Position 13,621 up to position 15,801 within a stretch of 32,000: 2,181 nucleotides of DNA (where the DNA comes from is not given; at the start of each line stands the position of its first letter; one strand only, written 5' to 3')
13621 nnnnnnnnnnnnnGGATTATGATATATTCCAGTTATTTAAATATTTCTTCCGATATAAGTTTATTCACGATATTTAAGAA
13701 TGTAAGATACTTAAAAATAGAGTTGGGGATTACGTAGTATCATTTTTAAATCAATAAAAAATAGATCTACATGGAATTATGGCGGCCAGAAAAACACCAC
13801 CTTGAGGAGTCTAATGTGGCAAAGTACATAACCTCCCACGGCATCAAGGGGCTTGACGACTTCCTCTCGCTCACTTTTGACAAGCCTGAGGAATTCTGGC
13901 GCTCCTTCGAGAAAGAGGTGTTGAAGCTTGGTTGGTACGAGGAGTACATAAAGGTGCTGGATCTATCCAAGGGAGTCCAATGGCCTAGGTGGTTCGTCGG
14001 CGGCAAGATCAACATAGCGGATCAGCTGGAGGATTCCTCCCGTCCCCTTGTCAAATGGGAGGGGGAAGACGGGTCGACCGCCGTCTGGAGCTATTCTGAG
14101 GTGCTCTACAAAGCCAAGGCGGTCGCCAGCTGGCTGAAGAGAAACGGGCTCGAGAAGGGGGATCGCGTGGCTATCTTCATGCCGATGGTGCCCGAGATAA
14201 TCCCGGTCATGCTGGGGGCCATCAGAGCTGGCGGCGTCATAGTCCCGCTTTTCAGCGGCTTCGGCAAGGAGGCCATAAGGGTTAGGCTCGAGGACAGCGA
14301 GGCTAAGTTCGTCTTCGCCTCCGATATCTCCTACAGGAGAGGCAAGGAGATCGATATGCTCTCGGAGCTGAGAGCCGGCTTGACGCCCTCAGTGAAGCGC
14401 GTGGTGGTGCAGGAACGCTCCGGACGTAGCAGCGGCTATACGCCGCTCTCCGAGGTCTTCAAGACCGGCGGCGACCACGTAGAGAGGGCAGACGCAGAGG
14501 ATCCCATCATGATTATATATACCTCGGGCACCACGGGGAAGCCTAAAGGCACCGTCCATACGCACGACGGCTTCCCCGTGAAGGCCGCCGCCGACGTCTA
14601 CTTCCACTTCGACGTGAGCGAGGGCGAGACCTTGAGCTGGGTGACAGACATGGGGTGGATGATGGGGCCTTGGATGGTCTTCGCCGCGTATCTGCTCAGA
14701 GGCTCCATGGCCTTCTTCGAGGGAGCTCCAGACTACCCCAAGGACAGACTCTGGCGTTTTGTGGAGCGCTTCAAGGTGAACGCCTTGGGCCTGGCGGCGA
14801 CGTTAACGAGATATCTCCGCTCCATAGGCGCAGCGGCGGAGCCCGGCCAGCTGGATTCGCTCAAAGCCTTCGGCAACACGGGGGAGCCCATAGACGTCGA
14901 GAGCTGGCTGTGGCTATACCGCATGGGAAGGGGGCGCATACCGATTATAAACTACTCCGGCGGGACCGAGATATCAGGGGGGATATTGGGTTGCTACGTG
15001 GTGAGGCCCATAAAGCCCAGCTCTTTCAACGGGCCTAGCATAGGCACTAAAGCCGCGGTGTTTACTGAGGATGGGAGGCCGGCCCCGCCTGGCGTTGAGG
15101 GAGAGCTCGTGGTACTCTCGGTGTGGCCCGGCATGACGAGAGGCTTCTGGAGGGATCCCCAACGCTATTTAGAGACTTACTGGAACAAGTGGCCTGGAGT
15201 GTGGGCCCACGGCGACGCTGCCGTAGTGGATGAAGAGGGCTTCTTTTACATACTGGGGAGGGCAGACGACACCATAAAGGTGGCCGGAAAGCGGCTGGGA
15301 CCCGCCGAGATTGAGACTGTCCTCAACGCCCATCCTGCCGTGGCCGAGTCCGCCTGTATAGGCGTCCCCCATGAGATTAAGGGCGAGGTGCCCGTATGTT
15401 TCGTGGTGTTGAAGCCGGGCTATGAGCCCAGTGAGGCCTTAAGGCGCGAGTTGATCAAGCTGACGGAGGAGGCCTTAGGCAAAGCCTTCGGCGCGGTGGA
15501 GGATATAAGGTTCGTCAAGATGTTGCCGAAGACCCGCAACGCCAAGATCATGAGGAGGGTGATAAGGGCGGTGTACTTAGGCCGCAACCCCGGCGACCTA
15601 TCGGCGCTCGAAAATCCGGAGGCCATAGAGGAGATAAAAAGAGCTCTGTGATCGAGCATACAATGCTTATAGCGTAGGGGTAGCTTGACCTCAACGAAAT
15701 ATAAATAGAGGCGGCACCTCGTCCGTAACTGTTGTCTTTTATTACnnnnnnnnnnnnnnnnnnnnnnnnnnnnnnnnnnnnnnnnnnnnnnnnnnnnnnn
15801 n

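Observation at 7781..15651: Xanthine-dehydrogenase-family molybdoenzyme wired into CoA-ester chemistry (Hmf / 4-hydroxybenzoyl-CoA-reductase-like logic)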

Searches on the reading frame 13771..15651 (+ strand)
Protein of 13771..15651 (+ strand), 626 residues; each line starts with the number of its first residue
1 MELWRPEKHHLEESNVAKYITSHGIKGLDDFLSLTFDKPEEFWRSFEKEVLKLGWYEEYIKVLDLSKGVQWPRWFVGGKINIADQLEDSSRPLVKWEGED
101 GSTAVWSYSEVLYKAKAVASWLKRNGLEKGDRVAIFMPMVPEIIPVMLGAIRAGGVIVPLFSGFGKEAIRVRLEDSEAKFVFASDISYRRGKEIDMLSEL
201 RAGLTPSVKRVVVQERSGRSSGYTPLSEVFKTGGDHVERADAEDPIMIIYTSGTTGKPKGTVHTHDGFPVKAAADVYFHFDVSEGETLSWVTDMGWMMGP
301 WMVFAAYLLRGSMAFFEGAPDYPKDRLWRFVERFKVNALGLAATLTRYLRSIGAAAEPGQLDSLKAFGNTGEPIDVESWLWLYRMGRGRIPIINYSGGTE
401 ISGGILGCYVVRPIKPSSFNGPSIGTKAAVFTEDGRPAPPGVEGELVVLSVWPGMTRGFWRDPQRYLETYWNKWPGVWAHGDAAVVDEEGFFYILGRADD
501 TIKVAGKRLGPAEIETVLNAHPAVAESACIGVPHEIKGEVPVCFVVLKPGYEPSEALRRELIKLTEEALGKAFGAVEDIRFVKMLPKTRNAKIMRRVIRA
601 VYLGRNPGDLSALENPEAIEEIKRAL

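Call 4: search_protein_families(library=pfam, proteins=[window:13771-15651:+])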
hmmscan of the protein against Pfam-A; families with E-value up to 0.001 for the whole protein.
window:13771-15651:+ (626 aa): 3 families
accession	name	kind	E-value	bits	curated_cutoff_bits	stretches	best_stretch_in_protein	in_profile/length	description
PF00501.34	AMP-binding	-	6.5e-65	219.8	29.9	1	102-460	18-384/384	AMP-binding enzyme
PF13193.12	AMP-binding_C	-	4.6e-24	85.6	24.5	1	513-592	1-76/76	AMP-binding enzyme C-terminal domain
PF16177.11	ACAS_N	-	5.1e-10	39.4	27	1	37-83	10-52/55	Acetyl-coenzyme A synthetase N-terminus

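Call 5: search_protein_families(library=ncbifam, proteins=[window:13771-15651:+])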
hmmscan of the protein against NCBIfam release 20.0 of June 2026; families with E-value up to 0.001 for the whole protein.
window:13771-15651:+ (626 aa): 103 families (the best 25 are shown)
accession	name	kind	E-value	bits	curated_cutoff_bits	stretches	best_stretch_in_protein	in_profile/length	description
NF001208.0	PRK00174.1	subfamily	1.2e-141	473.2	657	1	26-624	27-643/649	acetate--CoA ligase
TIGR02188.1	Ac_CoA_lig_AcsA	equivalog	9.6e-140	466.8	724.95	1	34-624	13-628/629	acetate--CoA ligase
NF002937.0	PRK03584.1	subfamily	2.8e-104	349.6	639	1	3-624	7-650/657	acetoacetate--CoA ligase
NF007815.0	PRK10524.1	equivalog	6.3e-103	345.4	955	1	30-625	6-626/629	propionate--CoA ligase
NF003313.0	PRK04319.1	equivalog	1.4e-100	337.2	729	1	90-614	60-573/574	acetate--CoA ligase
TIGR02316.1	propion_prpE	equivalog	5.4e-93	312.7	827.4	1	31-626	6-626/628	propionate--CoA ligase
TIGR01217.1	ac_ac_CoA_syn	equivalog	1.6e-81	274.4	520.9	1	3-620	6-642/652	acetoacetate--CoA ligase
NF047394.1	AcylCoAsynMbcS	equivalog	3.3e-62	210.8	850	1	87-600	23-518/525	acyl-CoA synthetase MbcS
NF004837.0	PRK06187.1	subfamily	1.1e-58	198.7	476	1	96-603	29-523/531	long-chain-fatty-acid--CoA ligase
TIGR01733.1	AA-adenyl-dom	subfamily_domain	3.5e-46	157.8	317.4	1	107-528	1-408/409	amino acid adenylation domain-containing protein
NF006182.0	PRK08316.1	subfamily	8.7e-44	149.9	663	2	415-602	339-517/523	fatty acyl-CoA synthetase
NF004822.0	PRK06178.1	equivalog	1.5e-43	149.2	782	2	422-596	396-561/571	acyl-CoA synthetase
NF006181.0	PRK08314.1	subfamily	2.2e-43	148.4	705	1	106-598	50-550/563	long-chain-fatty-acid--CoA ligase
NF052269.1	Staph_lig_FadD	equivalog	9.8e-42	142.9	650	1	105-599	27-490/499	long-chain-fatty-acid--CoA ligase FadD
TIGR02262.1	benz_CoA_lig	subfamily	2.9e-41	141.8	375.25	1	104-599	29-506/508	benzoate-CoA ligase family protein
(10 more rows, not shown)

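Call 49: search_solved_structures(query=window:13771-15651:+, max_evalue=1e-40)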
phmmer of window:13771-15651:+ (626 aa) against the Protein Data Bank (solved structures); distinct sequences matched with E-value up to 1e-40: 28.
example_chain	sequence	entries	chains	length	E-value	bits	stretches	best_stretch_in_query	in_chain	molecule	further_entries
8rpk_A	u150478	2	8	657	1.1e-119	403.9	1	3-614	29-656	Acetate--CoA ligase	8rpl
2p2q_A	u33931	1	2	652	1.1e-101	344.6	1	36-622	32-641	Acetyl-coenzyme A synthetase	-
2p2b_A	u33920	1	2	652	4.7e-101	342.5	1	36-622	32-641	Acetyl-coenzyme A synthetase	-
2p2f_A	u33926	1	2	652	4.7e-101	342.4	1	36-622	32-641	Acetyl-coenzyme A synthetase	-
5jrh_A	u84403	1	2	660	4.9e-101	342.4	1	36-622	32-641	Acetyl-coenzyme A synthetase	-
2p20_A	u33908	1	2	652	6.5e-101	342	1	36-622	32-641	Acetyl-coenzyme A synthetase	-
2p2m_A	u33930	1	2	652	1.3e-100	341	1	36-622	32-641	Acetyl-coenzyme A synthetase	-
2p2j_A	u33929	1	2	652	3.2e-100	339.7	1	36-622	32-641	Acetyl-coenzyme A synthetase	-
1pg3_A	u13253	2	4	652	4.6e-100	339.2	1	36-622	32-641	acetyl-CoA synthetase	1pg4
11km_A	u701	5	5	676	8.8e-98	331.6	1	35-625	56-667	Acetyl-coenzyme A synthetase | Probable acetyl-coenzyme A synthetase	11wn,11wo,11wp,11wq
7kq6_A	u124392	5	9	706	1.6e-95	324.2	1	32-622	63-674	Acetyl-coenzyme A synthetase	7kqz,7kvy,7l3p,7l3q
7kcp_A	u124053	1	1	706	1.7e-95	324.1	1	32-622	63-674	Acetyl-coenzyme A synthetase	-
7kdn_A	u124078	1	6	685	2e-92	313.9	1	10-622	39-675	Acetyl-coenzyme A synthetase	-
7mmz_A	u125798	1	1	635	5.4e-91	309.2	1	34-624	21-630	Acetyl-coenzyme A synthetase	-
5ifi_A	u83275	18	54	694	2.3e-89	303.8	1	39-624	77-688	Acetyl-coenzyme A synthetase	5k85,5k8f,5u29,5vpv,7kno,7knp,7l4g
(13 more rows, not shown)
